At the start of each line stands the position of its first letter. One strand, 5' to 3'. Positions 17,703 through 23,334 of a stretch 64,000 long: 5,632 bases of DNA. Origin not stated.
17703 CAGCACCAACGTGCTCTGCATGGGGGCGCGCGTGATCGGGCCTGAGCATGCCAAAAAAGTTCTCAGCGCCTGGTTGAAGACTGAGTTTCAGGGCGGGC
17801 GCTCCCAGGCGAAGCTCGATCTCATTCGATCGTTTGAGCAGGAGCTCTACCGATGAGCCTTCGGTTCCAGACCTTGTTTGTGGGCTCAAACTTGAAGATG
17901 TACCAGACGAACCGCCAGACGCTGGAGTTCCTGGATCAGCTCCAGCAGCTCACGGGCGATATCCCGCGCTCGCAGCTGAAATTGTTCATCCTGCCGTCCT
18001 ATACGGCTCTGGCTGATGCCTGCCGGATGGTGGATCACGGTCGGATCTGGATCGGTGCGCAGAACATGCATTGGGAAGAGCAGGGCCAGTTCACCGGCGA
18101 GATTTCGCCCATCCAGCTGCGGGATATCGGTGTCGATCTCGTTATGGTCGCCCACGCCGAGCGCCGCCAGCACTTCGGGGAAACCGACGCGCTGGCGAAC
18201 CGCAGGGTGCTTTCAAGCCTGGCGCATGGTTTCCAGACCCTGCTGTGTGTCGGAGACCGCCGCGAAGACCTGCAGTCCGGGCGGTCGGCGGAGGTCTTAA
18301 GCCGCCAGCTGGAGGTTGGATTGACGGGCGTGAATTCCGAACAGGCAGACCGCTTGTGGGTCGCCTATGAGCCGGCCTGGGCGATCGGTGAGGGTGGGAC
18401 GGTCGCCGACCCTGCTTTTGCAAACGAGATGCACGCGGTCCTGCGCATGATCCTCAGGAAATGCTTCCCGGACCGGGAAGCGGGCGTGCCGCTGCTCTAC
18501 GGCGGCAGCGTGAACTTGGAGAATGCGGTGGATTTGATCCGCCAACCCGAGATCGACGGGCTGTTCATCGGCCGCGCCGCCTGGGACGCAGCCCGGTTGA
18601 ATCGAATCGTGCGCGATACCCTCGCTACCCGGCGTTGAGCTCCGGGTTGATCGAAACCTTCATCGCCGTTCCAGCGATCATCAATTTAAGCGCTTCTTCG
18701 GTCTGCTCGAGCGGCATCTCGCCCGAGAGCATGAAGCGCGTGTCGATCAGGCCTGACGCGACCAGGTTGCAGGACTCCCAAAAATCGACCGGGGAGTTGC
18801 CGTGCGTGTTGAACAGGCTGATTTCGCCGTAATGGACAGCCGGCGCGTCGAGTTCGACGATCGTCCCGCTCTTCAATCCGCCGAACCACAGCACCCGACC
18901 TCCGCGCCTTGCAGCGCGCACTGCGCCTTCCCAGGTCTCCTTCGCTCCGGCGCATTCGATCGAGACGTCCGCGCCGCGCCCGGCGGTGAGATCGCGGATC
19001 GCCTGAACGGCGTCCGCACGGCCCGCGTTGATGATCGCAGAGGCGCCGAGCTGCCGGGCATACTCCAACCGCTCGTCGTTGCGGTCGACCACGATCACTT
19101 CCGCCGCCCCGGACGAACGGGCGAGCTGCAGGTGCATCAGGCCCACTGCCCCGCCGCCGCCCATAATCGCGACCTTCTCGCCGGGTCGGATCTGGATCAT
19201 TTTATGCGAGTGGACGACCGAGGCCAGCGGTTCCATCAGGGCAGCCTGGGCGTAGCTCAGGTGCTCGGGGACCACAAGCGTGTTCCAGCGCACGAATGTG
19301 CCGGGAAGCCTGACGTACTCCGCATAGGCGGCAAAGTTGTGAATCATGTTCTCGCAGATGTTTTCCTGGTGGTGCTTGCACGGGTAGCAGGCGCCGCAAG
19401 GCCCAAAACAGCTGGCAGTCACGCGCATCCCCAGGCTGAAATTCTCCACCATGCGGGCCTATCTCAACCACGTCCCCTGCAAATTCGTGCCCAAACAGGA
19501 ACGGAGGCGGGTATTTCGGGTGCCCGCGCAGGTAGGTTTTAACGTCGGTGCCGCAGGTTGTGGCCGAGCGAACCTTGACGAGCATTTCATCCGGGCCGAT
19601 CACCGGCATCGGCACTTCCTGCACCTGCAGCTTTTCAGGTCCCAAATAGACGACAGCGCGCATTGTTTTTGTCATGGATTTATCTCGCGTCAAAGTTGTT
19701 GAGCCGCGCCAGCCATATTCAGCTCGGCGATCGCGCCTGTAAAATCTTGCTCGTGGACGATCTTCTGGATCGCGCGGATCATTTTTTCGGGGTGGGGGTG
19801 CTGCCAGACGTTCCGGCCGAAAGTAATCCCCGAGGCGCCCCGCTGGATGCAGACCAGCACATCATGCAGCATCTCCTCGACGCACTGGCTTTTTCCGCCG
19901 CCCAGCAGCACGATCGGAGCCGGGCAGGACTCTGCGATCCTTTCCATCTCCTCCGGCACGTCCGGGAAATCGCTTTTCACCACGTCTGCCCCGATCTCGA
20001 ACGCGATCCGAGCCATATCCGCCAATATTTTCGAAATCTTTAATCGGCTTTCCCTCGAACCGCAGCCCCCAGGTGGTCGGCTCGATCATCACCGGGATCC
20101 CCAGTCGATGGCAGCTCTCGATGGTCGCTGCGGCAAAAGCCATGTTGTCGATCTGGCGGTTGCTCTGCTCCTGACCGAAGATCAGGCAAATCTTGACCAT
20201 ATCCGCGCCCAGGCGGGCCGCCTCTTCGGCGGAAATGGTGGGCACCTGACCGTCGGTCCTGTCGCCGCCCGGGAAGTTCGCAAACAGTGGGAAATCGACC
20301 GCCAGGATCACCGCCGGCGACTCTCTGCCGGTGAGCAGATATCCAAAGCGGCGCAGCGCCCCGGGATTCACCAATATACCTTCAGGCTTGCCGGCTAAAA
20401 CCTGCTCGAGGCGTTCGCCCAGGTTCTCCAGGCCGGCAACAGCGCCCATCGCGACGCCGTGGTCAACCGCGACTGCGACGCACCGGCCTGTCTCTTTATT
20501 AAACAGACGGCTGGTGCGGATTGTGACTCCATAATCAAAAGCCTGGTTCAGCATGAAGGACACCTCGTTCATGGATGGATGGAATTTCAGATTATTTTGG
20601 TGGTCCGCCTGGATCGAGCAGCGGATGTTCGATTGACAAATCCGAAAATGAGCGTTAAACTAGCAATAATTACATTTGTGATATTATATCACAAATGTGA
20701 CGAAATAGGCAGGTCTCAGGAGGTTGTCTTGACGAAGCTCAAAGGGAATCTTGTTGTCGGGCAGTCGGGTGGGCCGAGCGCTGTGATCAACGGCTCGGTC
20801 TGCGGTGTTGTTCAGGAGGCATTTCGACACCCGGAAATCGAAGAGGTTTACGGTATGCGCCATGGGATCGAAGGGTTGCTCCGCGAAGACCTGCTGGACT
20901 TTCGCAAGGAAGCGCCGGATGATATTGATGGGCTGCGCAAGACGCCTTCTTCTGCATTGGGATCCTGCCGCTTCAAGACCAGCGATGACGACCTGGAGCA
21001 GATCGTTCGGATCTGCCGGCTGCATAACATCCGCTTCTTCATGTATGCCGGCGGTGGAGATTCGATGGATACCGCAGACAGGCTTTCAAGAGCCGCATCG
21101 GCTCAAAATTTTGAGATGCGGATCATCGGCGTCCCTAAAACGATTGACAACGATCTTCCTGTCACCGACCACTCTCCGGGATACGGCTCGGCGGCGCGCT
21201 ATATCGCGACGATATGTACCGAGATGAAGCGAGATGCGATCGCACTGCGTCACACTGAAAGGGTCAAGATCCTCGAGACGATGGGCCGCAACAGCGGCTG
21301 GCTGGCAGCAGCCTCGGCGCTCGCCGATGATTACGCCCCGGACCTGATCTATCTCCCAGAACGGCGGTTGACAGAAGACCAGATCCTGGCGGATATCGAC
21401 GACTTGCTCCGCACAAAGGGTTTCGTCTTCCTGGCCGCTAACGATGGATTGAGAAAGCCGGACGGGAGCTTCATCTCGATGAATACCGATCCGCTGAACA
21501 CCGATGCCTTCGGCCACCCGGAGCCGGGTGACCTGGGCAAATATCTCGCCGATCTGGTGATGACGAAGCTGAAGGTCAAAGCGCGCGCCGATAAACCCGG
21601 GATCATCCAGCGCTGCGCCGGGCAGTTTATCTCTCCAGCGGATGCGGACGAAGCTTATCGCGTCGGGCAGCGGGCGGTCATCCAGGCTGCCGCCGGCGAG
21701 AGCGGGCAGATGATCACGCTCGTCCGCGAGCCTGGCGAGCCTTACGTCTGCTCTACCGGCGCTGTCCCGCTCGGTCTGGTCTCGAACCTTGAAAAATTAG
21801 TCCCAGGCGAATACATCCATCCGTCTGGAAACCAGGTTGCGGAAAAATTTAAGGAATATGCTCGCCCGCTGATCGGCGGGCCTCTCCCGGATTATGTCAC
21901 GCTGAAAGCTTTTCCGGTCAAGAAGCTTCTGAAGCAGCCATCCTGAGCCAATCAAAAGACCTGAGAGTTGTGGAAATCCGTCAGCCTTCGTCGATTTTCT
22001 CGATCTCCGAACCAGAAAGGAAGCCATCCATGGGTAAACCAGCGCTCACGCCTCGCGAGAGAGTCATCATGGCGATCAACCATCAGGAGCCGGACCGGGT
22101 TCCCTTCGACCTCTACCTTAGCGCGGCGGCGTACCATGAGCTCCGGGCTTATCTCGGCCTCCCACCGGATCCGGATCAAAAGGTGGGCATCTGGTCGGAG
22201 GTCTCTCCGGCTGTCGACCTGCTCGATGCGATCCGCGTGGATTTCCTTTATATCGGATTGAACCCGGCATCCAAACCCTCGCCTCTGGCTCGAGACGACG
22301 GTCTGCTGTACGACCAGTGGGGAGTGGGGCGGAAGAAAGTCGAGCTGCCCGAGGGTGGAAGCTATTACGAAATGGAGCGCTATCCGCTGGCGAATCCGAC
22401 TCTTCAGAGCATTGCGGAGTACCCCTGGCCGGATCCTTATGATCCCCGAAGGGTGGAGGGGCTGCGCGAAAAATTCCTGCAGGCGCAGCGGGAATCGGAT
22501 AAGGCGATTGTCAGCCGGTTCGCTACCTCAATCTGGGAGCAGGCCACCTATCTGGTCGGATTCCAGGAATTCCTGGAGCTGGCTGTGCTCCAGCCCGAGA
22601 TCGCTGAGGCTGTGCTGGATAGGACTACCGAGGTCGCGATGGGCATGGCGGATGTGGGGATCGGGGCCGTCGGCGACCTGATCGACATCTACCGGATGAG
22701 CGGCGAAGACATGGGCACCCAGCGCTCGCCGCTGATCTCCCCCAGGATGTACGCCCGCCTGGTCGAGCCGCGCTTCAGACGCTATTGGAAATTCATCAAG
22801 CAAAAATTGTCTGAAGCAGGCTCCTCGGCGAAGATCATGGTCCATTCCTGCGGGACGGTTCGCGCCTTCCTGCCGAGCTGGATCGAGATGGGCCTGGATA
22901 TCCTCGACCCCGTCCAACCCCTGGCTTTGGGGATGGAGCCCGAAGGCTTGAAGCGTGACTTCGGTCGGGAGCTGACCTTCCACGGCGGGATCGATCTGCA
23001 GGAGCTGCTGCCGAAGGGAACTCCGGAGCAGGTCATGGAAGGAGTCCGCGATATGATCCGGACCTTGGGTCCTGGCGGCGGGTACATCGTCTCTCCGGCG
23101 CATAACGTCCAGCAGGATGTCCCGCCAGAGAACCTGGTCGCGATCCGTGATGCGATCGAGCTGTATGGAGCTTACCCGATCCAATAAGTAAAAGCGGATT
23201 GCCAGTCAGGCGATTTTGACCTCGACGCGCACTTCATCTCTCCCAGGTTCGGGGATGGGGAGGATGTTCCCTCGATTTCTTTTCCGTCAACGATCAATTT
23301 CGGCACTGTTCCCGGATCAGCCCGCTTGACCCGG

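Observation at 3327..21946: Candidate tetritol / tetrose-phosphate catabolic supercluster: 2x DhaKL, coupled RpiB+TIM-like pair, Zn-ADH, CUT1 importer, SorC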

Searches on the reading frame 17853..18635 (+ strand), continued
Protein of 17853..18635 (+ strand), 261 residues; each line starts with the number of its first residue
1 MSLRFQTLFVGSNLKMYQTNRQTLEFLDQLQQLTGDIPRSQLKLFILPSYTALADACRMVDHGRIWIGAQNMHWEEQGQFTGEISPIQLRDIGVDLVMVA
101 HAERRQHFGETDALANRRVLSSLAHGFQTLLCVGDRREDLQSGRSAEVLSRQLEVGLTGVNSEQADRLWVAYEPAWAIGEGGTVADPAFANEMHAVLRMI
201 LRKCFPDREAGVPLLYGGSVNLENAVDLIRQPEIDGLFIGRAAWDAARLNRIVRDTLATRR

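Call 80: search_protein_families(library=pfam, proteins=[L027:11315-12580:-, L053:12250-13509:+, L033:18910-19566:-, L058:1772-2587:+, L029:11877-13568:-, L071:524-1504:+, L061:6948-8021:+, L041:15989-17503:+, L044:7143-8114:+], max_evalue=0.00001)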
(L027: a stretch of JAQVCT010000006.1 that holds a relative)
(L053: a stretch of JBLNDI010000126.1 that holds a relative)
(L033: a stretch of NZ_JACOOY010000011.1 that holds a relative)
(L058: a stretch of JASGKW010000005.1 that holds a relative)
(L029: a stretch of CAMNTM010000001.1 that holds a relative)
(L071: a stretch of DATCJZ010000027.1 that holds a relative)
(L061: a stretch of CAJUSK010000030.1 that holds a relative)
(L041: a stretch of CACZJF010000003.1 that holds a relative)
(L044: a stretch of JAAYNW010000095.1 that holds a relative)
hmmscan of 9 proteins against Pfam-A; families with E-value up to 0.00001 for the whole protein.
L027:11315-12580:- (422 aa): 2 families
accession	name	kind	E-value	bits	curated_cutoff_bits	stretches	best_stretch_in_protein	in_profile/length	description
PF00016.26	RuBisCO_large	-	1.8e-48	165.8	30.1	1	142-420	1-299/299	Ribulose bisphosphate carboxylase large chain, catalytic domain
PF02788.21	RuBisCO_large_N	-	1.4e-07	32.2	20.7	1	13-132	9-120/120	Ribulose bisphosphate carboxylase large chain, N-terminal domain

L053:12250-13509:+ (420 aa): 2 families
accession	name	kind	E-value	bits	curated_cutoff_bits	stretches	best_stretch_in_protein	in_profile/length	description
PF23189.1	UPF0261_C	-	9.6e-56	188.9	27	1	186-404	2-216/218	Uncharacterised protein family (UPF0261) C-terminal domain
PF06792.17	UPF0261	-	6.2e-53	179.8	27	1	2-177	1-174/176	Uncharacterised protein family (UPF0261) N-terminal domain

L033:18910-19566:- (219 aa): 1 family
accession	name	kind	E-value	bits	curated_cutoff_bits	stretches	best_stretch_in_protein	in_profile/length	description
PF00596.27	Aldolase_II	-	8.7e-56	189.1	22.2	1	14-189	2-183/183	Class II Aldolase and Adducin N-terminal domain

L058:1772-2587:+ (272 aa): 3 families
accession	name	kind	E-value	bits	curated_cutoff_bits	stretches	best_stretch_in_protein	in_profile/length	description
PF08282.18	Hydrolase_3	-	2e-55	188.7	20.9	1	13-262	1-248/255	haloacid dehalogenase-like hydrolase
PF05116.19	S6PP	-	4e-12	46.7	20.3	1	171-248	135-212/247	Sucrose-6F-phosphate phosphohydrolase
PF00702.32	Hydrolase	-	9.1e-12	46.2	26.4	1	10-237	1-191/191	haloacid dehalogenase-like hydrolase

L029:11877-13568:- (564 aa): 3 families
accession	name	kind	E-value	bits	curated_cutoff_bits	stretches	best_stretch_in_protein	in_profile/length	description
PF02896.24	PEP-utilizers_C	-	8.5e-116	386.6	22.8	1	250-537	5-291/293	PEP-utilising enzyme, PEP-binding domain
PF05524.18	PEP-utilisers_N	-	9.3e-29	100.5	24.4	1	12-122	4-121/121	PEP-utilising enzyme, N-terminal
PF00391.29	PEP-utilizers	-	7.6e-20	70.7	23.1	1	151-221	4-72/72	PEP-utilising enzyme, mobile domain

L071:524-1504:+ (327 aa): 2 families
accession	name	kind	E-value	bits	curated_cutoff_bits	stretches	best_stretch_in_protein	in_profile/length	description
PF13407.12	Peripla_BP_4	-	2.6e-63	214.4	35.1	1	50-307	3-256/258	Periplasmic binding protein domain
PF00532.27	Peripla_BP_1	-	4.2e-13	49.8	22.2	1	52-289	8-246/281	Periplasmic binding proteins and sugar binding domain of LacI family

L061:6948-8021:+ (358 aa): 1 family
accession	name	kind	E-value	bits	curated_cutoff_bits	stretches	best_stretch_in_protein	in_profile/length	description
PF13407.12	Peripla_BP_4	-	6.4e-43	147.6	35.1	1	74-335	1-257/258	Periplasmic binding protein domain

L041:15989-17503:+ (505 aa): 3 families
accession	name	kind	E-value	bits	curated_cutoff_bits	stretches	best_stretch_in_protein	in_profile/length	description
PF00005.33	ABC_tran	-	1.2e-56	191.6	25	2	28-177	1-137/137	ABC transporter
PF13304.12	AAA_21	-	1.3e-08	35.7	27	0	41-62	2-23/304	AAA domain, putative AbiEii toxin, Type IV TA system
PF02463.25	SMC_N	-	4.1e-06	26.8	40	0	39-215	25-206/220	RecF/RecN/SMC N terminal domain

L044:7143-8114:+ (324 aa): 1 family
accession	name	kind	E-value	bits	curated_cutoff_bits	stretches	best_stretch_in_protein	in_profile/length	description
PF02653.21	BPD_transp_2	-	1.6e-41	142.7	26.8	1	48-312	2-268/269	Branched-chain amino acid transport system / permease component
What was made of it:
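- Tried and rejected: The recurrent neighbours turned out to be a RuBisCO-like protein and UPF0261 (call 80).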

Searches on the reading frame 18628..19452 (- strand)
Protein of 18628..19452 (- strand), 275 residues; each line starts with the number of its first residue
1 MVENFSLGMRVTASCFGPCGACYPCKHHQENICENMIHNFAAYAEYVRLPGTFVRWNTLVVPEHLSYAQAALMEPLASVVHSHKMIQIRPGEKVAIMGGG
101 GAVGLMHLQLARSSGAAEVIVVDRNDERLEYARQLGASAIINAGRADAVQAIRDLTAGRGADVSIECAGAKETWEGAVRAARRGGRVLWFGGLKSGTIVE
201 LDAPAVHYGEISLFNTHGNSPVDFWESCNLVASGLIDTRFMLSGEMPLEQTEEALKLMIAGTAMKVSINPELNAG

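Call 5: search_protein_families(library=pfam, proteins=[window:18628-19452:-])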
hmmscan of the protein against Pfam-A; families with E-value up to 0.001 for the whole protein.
window:18628-19452:- (275 aa): 4 families
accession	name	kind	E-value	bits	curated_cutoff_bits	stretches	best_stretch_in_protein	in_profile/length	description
PF00107.32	ADH_zinc_N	-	1.4e-30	106.3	31.8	1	102-229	1-125/129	Zinc-binding dehydrogenase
PF08240.17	ADH_N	-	3e-06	27.8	23.5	1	2-53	51-98/104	Alcohol dehydrogenase GroES-like domain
PF16912.11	Glu_dehyd_C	-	5e-06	26.6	34.9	1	87-208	28-146/211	Glucose dehydrogenase C-terminus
PF13602.12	ADH_zinc_N_2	-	9.7e-06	27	27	1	135-263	1-128/134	Zinc-binding dehydrogenase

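Call 6: search_protein_families(library=ncbifam, proteins=[window:18628-19452:-], max_evalue=0.00001)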
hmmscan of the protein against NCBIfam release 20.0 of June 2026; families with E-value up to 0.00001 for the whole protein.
window:18628-19452:- (275 aa): 23 families
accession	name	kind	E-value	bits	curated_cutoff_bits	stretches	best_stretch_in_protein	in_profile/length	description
TIGR00692.1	tdh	equivalog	1.8e-38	132.4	458.35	1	2-267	74-337/340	L-threonine 3-dehydrogenase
NF003808.0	PRK05396.1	equivalog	1.3e-37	129.4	380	1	2-269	76-339/341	L-threonine 3-dehydrogenase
NF041097.1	keto_inos_dh_IolM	equivalog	2.6e-37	128.4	450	1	2-265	108-384/389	scyllo-inosose 3-dehydrogenase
NF007375.0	PRK09880.1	equivalog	1.4e-24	86.6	469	1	6-258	80-330/344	L-idonate 5-dehydrogenase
TIGR03451.1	mycoS_dep_FDH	equivalog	1.9e-23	82.8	512.9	1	86-265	172-353/358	S-(hydroxymethyl)mycothiol dehydrogenase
NF010344.0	PRK13771.1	subfamily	7.7e-23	81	349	1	2-259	73-321/334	putative alcohol dehydrogenase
NF006940.0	PRK09422.1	equivalog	1.7e-22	79.8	344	1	2-236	71-303/338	alcohol dehydrogenase AdhP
NF041172.1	AcrlCoa_red_Thmprot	equivalog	4.3e-22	78.5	500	1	2-259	73-322/334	acryloyl-CoA reductase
TIGR03366.1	HpnZ_proposed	hypoth_equivalog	1.2e-20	74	328.1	1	4-228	60-290/315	putative phosphonate catabolism associated alcohol dehydrogenase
NF007489.0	PRK10083.1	equivalog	1.2e-20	73.8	376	1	2-258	72-323/339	Zn-dependent oxidoreductase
TIGR02824.1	quinone_pig3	subfamily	6e-19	68.2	296.8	1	42-202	93-248/325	putative NAD(P)H quinone oxidoreductase, PIG3 family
NF007642.0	PRK10309.1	equivalog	1.3e-17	64.1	550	1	2-193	72-262/347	galactitol-1-phosphate 5-dehydrogenase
TIGR03989.1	Rxyl_3153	subfamily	1.7e-16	60.4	440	1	82-189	178-285/370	NDMA-dependent alcohol dehydrogenase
TIGR01751.1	crot-CoA-red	equivalog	5.8e-15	54.9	378.55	1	59-149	154-247/398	crotonyl-CoA carboxylase/reductase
NF008024.0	PRK10754.1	subfamily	4.5e-14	52.2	348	1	58-202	106-249/327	NADPH:quinone reductase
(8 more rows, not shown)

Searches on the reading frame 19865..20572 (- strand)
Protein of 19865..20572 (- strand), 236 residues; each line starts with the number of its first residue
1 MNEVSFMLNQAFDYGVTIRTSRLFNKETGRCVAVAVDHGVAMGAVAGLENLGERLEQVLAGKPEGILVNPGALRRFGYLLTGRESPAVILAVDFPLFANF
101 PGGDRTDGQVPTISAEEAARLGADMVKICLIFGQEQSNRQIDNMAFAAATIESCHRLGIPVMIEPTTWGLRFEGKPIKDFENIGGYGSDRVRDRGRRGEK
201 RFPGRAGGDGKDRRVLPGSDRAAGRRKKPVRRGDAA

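Call 5: search_protein_families(library=pfam, proteins=[window:19865-20572:-])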
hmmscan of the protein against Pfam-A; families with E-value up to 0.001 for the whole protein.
window:19865-20572:- (236 aa): 1 family
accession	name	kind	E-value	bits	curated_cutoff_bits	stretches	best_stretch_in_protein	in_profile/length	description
PF01791.15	DeoC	-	3.9e-14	53.3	23.8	1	31-174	1-141/229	DeoC/LacD family aldolase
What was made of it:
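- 19690..20554 (-): AldB: a DhnA/MJ0400-type class I aldolase (1-bp deletion at 20036). DeoC family (call 5).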

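Call 6: search_protein_families(library=ncbifam, proteins=[window:19865-20572:-], max_evalue=0.00001)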
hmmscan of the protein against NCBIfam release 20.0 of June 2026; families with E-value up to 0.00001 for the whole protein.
window:19865-20572:- (236 aa): 4 families
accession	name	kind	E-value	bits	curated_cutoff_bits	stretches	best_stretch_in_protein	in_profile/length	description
NF005556.0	PRK07226.1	subfamily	5.5e-19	68.6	241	1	14-162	4-143/267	2-amino-3,7-dideoxy-D-threo-hept-6-ulosonate synthase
TIGR01949.1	ADH_synth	equivalog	2.1e-15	57.1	299.45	1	15-162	2-138/255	2-amino-3,7-dideoxy-D-threo-hept-6-ulosonate synthase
NF006081.0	PRK08227.1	equivalog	1.1e-13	51.1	297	1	9-162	29-171/291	3-hydroxy-5-phosphonooxypentane-2,4-dione thiolase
NF041223.1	BagB_FevI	exception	2.9e-11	43.1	500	1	14-162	7-146/257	bagremycin/ferroverdin biosynthesis DhnA-type aldolase BagB/FevI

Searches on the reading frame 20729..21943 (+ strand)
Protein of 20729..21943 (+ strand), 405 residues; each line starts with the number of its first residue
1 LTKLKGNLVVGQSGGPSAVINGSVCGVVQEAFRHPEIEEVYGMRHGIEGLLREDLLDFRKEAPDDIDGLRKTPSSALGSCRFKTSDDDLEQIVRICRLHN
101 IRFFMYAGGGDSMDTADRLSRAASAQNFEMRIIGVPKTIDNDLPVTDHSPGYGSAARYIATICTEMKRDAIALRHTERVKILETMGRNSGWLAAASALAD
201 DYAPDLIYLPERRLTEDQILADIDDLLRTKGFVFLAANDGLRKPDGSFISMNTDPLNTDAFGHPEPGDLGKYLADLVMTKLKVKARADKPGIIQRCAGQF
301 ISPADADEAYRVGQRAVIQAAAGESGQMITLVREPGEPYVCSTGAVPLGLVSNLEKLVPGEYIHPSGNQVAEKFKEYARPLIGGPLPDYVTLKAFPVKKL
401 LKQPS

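Call 93: search_protein_families(library=ncbifam, proteins=[window:20729-21943:+], max_evalue=1e-10)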
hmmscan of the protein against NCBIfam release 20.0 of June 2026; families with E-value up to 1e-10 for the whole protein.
window:20729-21943:+ (405 aa): 11 families
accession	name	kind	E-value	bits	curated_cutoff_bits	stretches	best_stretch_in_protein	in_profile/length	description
NF010675.0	PRK14072.1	subfamily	3e-135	451.2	273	1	5-402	3-414/416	diphosphate--fructose-6-phosphate 1-phosphotransferase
TIGR02483.1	PFK_mixed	subfamily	1.5e-39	136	430.55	1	10-331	4-311/325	phosphofructokinase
NF002872.1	PRK03202.1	subfamily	5.2e-37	127.5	253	1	12-332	7-291/323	ATP-dependent 6-phosphofructokinase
NF005301.0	PRK06830.1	equivalog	1.7e-32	112.5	400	1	13-333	89-404/445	ATP-dependent 6-phosphofructokinase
NF010674.0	PRK14071.1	equivalog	1.1e-24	87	544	1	11-330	10-320/360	ATP-dependent 6-phosphofructokinase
TIGR02478.1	6PF1K_euk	equivalog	1.9e-23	82.6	708.4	1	8-227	392-602/744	6-phosphofructokinase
TIGR02482.1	PFKA_ATP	equivalog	2.6e-22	79.2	371.35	1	10-226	4-207/301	6-phosphofructokinase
NF041103.1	PFKA_PPi_Ttgales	equivalog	5.3e-22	78.4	550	1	13-195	6-184/407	diphosphate--fructose-6-phosphate 1-phosphotransferase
NF005121.0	PRK06555.1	equivalog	1.1e-16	60.6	395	1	14-199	12-209/404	pyrophosphate--fructose-6-phosphate 1-phosphotransferase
NF005482.0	PRK07085.1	subfamily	1.6e-16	59.9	446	1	10-200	78-267/558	diphosphate--fructose-6-phosphate 1-phosphotransferase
TIGR02477.1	PFKA_PPi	equivalog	3.9e-16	58.6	587.95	1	13-211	75-270/539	diphosphate--fructose-6-phosphate 1-phosphotransferase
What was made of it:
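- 20729..21946 (+): PPi-dependent 6-phosphofructokinase subfamily. NF010675 451 bits, above the 273 cut-off (call 93).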

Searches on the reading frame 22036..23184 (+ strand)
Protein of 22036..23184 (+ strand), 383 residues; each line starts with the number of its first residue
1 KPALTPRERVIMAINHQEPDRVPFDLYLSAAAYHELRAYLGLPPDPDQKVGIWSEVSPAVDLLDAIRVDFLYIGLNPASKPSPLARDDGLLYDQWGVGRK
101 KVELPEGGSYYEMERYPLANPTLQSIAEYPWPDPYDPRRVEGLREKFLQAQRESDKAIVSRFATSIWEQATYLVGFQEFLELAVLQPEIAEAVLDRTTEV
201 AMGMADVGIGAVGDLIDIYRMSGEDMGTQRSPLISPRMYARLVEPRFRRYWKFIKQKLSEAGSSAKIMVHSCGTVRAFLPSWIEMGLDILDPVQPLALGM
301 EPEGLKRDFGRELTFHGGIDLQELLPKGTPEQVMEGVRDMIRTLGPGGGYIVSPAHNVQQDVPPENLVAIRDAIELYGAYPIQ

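Call 93: search_protein_families(library=ncbifam, proteins=[window:22036-23184:+], max_evalue=1e-10)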
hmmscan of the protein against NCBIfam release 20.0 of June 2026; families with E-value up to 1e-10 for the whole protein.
window:22036-23184:+ (383 aa): 2 families
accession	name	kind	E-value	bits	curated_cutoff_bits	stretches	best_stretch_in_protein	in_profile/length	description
TIGR01463.1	mtaA_cmuA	subfamily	4.2e-15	55.8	235.4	1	114-370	91-331/340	MtaA/CmuA family methyltransferase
NF004889.0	PRK06252.1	subfamily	1.2e-11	44.2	244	0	169-373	151-332/340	methylcobalamin:coenzyme M methyltransferase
